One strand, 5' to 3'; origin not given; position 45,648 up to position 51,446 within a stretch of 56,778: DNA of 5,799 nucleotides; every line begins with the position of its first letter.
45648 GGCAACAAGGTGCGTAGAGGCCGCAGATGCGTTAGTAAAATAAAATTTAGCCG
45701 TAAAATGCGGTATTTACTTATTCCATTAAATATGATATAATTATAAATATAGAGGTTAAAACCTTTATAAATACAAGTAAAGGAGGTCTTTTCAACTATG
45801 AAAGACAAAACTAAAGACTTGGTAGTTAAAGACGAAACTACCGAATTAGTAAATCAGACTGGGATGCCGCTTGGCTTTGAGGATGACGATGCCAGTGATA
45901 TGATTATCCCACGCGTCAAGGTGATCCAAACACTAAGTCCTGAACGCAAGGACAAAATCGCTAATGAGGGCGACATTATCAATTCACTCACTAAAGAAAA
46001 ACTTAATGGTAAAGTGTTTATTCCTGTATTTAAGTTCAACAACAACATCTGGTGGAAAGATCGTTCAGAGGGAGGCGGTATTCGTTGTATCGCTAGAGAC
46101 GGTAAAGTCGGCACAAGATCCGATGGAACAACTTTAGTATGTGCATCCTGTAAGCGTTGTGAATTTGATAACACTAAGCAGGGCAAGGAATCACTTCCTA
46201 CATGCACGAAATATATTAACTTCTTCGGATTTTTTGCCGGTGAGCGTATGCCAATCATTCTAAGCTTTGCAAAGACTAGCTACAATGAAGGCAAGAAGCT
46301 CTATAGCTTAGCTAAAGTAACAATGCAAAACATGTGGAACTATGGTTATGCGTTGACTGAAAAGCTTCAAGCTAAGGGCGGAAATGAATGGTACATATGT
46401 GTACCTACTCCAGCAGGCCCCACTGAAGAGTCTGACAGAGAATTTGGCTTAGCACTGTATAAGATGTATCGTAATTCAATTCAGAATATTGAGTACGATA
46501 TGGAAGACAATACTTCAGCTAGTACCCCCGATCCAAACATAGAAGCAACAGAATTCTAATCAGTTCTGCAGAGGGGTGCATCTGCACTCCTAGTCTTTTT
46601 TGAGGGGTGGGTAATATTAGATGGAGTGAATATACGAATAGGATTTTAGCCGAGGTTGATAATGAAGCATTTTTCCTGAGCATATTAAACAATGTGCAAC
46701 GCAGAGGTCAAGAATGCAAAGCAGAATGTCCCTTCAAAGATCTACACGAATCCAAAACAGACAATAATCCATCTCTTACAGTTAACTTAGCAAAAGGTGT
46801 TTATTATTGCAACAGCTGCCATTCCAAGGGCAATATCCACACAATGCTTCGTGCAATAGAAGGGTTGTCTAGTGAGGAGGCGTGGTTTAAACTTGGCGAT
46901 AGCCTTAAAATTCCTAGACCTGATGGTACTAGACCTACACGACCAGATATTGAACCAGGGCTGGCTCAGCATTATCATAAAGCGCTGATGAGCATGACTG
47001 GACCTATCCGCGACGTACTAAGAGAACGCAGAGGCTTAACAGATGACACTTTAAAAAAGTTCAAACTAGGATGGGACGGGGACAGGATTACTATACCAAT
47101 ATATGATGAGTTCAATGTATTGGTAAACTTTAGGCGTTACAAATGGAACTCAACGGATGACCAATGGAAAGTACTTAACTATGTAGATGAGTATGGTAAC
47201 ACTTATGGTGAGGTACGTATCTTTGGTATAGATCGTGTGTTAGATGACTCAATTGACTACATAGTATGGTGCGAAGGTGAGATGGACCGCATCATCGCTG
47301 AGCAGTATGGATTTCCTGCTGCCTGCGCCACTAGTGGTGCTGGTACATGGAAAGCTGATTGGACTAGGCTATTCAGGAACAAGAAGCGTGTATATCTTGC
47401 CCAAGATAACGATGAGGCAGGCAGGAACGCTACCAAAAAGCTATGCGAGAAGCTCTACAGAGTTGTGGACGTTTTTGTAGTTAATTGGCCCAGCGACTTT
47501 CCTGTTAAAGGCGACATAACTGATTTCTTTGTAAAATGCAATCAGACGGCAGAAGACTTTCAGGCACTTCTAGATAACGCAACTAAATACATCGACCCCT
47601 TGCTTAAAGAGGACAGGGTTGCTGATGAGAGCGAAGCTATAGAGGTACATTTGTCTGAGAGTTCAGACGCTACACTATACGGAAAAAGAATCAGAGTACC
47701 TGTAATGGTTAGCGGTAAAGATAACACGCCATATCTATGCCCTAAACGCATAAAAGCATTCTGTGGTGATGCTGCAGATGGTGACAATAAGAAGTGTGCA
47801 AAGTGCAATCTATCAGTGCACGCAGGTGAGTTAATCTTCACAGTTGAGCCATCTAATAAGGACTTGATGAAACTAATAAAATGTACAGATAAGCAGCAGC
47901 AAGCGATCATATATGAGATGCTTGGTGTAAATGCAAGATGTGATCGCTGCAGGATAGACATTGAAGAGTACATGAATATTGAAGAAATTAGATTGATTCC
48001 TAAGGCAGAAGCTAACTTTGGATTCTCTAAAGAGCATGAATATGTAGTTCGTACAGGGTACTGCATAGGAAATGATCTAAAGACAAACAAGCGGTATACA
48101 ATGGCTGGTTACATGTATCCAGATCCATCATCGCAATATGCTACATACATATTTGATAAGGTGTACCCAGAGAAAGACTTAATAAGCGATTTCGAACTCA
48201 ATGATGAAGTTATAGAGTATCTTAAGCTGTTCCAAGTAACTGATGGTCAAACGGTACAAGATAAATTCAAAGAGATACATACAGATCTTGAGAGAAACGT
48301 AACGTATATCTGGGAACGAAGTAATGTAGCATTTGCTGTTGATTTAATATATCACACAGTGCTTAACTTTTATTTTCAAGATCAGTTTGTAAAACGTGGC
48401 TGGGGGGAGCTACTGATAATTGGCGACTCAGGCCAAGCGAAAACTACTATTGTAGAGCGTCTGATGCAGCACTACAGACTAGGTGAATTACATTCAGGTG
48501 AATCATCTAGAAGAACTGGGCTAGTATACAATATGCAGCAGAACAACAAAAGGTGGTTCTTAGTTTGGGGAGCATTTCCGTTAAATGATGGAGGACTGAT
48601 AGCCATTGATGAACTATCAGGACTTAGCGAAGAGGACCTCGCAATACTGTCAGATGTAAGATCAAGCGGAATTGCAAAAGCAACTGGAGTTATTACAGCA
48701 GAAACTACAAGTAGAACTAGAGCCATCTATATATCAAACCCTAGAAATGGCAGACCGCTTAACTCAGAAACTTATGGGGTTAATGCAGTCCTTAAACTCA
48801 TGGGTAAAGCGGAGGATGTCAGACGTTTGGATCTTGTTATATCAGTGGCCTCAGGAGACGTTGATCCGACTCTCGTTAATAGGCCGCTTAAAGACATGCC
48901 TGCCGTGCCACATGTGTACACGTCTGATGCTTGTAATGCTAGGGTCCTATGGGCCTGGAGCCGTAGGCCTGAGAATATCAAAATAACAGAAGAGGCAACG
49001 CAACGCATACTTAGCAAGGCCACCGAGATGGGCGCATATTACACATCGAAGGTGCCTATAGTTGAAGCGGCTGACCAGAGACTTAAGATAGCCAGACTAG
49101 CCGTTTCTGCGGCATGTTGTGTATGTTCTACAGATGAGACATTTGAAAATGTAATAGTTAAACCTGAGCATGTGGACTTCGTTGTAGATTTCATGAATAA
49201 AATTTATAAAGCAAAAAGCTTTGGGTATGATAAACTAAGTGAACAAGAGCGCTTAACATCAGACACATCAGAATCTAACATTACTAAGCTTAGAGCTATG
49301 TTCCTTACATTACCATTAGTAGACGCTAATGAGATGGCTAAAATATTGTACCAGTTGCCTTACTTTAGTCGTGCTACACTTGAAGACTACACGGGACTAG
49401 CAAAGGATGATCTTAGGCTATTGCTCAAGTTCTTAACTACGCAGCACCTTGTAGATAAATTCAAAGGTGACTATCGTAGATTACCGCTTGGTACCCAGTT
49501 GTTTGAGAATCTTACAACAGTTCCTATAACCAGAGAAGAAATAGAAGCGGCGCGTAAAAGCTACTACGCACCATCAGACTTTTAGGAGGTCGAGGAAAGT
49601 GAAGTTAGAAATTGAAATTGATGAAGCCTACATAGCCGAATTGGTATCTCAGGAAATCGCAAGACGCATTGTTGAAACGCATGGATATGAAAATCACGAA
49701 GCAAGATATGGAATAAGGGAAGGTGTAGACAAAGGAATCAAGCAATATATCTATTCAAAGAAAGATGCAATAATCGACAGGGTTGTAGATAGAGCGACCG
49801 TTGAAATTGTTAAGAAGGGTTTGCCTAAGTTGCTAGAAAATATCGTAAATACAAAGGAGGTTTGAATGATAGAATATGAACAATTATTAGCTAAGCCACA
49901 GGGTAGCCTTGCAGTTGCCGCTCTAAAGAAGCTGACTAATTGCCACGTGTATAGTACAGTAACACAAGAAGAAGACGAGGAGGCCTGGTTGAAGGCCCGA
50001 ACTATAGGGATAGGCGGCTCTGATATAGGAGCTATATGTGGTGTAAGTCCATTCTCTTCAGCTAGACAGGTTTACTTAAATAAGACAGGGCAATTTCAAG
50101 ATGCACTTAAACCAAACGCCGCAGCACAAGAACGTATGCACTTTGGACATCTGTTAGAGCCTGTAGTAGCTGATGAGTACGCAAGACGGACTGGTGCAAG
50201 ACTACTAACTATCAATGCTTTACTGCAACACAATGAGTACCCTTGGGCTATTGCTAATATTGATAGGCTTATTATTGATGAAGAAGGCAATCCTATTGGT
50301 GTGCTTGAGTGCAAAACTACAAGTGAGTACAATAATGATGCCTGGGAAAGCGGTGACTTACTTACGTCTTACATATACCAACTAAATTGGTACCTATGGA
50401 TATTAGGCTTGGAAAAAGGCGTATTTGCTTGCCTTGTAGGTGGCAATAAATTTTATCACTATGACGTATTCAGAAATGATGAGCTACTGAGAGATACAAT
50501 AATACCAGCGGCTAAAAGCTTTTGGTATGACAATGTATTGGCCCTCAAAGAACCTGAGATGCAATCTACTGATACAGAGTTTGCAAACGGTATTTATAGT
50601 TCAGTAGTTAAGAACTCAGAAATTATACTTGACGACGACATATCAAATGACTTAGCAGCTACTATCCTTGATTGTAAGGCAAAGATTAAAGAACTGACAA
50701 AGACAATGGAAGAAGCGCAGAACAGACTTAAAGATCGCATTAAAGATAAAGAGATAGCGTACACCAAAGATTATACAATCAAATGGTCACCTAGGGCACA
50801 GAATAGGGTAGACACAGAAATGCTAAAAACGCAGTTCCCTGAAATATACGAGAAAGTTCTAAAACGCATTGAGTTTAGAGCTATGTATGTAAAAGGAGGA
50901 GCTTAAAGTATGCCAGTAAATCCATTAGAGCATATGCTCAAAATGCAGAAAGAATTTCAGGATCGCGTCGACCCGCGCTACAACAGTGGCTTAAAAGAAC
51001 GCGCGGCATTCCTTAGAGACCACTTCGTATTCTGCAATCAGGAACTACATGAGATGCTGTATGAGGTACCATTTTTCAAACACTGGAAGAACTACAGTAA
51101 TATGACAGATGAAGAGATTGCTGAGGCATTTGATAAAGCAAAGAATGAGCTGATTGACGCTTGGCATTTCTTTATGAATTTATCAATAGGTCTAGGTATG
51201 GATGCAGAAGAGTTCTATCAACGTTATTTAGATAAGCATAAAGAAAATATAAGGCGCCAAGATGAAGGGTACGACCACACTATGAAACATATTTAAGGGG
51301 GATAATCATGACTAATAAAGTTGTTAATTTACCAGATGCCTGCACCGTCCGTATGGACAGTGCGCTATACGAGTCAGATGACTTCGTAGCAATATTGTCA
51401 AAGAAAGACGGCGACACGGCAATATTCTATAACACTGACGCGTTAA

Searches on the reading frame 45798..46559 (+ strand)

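Call 44: search_protein_families(library=phrogs, proteins=[window:45798-46559:+], max_evalue=0.001)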
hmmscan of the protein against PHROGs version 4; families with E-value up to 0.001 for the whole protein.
window:45798-46559:+ (253 aa): 1 family
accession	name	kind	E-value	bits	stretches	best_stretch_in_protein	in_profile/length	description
phrog_2402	-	unknown function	5.2e-16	60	1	4-238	14-274/292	-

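Call 65: search_protein_families(library=pfam, proteins=[window:45798-46559:+], max_evalue=0.01)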
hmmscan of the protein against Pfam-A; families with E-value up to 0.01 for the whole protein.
window:45798-46559:+ (253 aa): 1 family
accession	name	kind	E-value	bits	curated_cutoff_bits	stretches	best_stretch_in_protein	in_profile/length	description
PF23977.1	Pam3_Gp34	-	9.5e-25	88.2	27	1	22-214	18-219/235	Pam3 phage gp34-like protein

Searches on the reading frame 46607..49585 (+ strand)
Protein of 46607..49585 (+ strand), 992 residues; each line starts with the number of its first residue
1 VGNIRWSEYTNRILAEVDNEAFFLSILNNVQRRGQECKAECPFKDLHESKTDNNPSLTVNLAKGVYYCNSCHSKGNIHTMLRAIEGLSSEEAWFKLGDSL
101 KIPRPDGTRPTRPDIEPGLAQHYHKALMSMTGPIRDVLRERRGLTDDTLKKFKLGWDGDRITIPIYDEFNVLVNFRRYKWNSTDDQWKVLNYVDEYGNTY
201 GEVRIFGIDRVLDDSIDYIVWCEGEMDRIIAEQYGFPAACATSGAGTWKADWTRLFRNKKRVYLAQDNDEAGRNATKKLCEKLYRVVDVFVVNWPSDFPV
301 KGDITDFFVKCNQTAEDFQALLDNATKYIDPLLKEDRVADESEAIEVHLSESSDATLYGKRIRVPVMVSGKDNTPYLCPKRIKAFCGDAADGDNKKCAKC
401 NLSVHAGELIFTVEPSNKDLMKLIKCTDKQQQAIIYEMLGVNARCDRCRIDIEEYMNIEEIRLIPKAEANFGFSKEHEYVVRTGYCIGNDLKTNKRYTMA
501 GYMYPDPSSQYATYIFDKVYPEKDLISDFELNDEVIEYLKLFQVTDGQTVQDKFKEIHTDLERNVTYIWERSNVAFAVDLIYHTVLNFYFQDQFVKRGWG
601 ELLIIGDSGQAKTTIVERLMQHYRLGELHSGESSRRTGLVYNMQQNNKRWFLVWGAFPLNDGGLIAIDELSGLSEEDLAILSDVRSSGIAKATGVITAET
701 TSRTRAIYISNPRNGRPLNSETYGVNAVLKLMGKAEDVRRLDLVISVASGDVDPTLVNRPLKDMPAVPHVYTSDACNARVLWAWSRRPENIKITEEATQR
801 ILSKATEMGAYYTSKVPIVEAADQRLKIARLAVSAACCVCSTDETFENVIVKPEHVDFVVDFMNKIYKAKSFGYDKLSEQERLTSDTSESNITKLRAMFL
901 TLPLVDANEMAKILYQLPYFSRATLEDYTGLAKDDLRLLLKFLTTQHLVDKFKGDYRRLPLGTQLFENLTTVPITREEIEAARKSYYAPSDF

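Call 44: search_protein_families(library=phrogs, proteins=[window:46607-49585:+], max_evalue=0.001)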
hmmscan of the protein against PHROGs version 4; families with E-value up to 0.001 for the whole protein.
window:46607-49585:+ (992 aa): 12 families
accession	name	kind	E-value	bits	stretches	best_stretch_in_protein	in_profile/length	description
phrog_18685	-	unknown function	4.7e-110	370.1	1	333-960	372-1005/1028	-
phrog_47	-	DNA, RNA and nucleotide metabolism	1.3e-35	124.3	1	24-332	35-340/947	DNA primase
phrog_6444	-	DNA, RNA and nucleotide metabolism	3.5e-31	109.7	2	29-156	28-160/577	DNA primase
phrog_239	-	DNA, RNA and nucleotide metabolism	1.2e-23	85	1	39-331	43-318/801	DNA primase/helicase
phrog_849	-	DNA, RNA and nucleotide metabolism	5.6e-16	59.5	1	127-289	141-312/435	DNA primase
phrog_10371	-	DNA, RNA and nucleotide metabolism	3.3e-10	39.8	1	590-716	317-446/683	DNA helicase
phrog_360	-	DNA, RNA and nucleotide metabolism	1.7e-06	29.2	1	35-92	28-79/133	DNA primase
phrog_5311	-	DNA, RNA and nucleotide metabolism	3.5e-05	23.2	1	33-90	93-149/692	helicase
phrog_11992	-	unknown function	4.5e-05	24.8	1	36-104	27-87/177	-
phrog_18097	-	DNA, RNA and nucleotide metabolism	4.7e-05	24.1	1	29-97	25-87/199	DNA primase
phrog_2304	-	DNA, RNA and nucleotide metabolism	0.0001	23.5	1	37-85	33-75/133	DNA primase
phrog_6088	-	DNA, RNA and nucleotide metabolism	0.00015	21.3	1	216-319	187-290/772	DNA primase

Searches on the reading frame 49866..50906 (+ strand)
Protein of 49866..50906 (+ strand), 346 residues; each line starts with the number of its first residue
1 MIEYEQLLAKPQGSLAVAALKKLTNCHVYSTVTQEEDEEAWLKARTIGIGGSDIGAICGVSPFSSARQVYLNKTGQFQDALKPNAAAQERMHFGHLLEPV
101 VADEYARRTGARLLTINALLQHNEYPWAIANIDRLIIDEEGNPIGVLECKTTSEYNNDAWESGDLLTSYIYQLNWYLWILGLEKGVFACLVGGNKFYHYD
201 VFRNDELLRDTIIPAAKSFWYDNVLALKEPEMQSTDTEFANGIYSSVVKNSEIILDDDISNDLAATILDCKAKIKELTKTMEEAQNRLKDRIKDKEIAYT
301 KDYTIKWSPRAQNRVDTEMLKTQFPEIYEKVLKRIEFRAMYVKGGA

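Call 44: search_protein_families(library=phrogs, proteins=[window:49866-50906:+], max_evalue=0.001)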
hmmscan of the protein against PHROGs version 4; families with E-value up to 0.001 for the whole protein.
window:49866-50906:+ (346 aa): 3 families
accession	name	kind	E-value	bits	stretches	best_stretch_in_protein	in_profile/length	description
phrog_434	-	DNA, RNA and nucleotide metabolism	8e-83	279.7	1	25-342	44-361/372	RecE-like recombination exonuclease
phrog_8474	-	unknown function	1.8e-05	25.4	1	31-62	17-48/48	-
phrog_1956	-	unknown function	0.00038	21.6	1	270-341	20-89/93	-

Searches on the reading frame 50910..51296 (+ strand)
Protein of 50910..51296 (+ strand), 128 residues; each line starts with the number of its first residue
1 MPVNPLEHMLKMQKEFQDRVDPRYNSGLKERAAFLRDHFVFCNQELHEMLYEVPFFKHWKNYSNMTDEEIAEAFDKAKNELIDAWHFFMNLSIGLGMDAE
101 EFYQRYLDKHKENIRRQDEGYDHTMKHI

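Call 49: search_protein_families(library=phrogs, proteins=[window:50910-51296:+], max_evalue=0.001)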
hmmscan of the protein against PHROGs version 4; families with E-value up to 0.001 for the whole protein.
window:50910-51296:+ (128 aa): 3 families
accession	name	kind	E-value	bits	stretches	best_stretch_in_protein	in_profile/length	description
phrog_173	-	DNA, RNA and nucleotide metabolism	4.2e-22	80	2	4-92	30-109/196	nucleoside triphosphate pyrophosphohydrolase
phrog_18650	-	DNA, RNA and nucleotide metabolism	1.7e-13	52.1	1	44-123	55-126/195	dUTPase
phrog_12184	-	other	3.3e-09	38.2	1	30-121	69-153/153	nucleotide pyrophosphohydrolase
